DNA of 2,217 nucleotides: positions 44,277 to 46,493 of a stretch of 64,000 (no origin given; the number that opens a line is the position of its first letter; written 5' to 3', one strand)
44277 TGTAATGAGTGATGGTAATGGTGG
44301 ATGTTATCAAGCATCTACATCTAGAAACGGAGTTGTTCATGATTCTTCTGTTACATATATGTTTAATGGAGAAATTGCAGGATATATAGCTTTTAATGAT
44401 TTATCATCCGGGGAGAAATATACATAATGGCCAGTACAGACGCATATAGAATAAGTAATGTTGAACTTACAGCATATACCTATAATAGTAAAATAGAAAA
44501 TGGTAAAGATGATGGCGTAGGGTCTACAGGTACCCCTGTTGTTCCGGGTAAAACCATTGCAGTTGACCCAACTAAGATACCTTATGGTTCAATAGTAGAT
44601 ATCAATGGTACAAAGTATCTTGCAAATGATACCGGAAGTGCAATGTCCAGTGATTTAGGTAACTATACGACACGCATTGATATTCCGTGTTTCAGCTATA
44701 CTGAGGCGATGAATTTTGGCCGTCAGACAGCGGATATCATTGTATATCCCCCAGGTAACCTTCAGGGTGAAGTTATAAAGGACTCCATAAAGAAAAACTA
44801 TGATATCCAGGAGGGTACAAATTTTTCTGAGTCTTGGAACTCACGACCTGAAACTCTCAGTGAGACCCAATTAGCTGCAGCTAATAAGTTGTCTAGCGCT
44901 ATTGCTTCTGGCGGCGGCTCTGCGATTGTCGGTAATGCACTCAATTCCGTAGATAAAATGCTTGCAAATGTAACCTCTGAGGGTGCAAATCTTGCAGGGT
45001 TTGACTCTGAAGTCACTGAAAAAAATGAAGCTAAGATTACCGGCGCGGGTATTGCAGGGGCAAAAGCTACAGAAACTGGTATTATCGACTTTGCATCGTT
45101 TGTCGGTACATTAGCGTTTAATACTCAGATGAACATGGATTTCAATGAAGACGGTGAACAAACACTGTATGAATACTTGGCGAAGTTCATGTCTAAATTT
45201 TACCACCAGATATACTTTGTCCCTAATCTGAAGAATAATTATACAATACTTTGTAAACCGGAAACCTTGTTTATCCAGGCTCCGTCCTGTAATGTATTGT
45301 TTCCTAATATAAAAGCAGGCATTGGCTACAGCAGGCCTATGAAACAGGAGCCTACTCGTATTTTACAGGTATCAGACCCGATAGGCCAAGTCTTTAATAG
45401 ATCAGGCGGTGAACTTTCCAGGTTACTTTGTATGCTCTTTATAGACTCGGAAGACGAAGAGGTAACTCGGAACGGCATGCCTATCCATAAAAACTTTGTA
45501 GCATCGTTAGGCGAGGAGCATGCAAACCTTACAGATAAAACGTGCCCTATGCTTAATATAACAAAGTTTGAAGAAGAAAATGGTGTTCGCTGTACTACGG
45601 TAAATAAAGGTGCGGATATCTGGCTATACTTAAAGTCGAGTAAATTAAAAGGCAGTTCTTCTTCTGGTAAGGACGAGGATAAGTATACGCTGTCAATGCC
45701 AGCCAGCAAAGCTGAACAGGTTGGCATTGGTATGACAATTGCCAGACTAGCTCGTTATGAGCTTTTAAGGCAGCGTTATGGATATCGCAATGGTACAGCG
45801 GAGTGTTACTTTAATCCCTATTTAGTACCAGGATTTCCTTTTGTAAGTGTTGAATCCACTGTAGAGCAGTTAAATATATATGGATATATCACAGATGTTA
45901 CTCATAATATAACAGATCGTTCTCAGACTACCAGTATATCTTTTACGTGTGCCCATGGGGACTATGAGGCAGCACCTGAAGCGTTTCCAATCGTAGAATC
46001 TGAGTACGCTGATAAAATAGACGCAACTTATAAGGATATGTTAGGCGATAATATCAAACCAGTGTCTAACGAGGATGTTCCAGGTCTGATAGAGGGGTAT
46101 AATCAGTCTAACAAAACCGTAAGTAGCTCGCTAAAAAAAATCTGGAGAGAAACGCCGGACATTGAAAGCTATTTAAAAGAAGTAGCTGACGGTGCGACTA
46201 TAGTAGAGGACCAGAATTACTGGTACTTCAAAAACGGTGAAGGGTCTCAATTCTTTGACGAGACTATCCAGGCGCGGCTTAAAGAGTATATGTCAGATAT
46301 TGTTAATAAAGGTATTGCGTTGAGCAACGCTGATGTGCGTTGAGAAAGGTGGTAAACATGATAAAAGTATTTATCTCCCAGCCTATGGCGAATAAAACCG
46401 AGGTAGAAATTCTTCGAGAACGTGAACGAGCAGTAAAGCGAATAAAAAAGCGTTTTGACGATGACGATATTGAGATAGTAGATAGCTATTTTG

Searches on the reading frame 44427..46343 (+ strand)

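Call 20: search_protein_families(library=pfam, proteins=[window:44427-46343:+], max_evalue=0.01)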
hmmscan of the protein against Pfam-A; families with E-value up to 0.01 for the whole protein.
window:44427-46343:+ (638 aa): 1 family
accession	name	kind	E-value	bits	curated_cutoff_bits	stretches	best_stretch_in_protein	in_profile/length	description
PF06725.17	3D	-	0.00018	22.1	23.8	1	42-103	1-67/72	3D domain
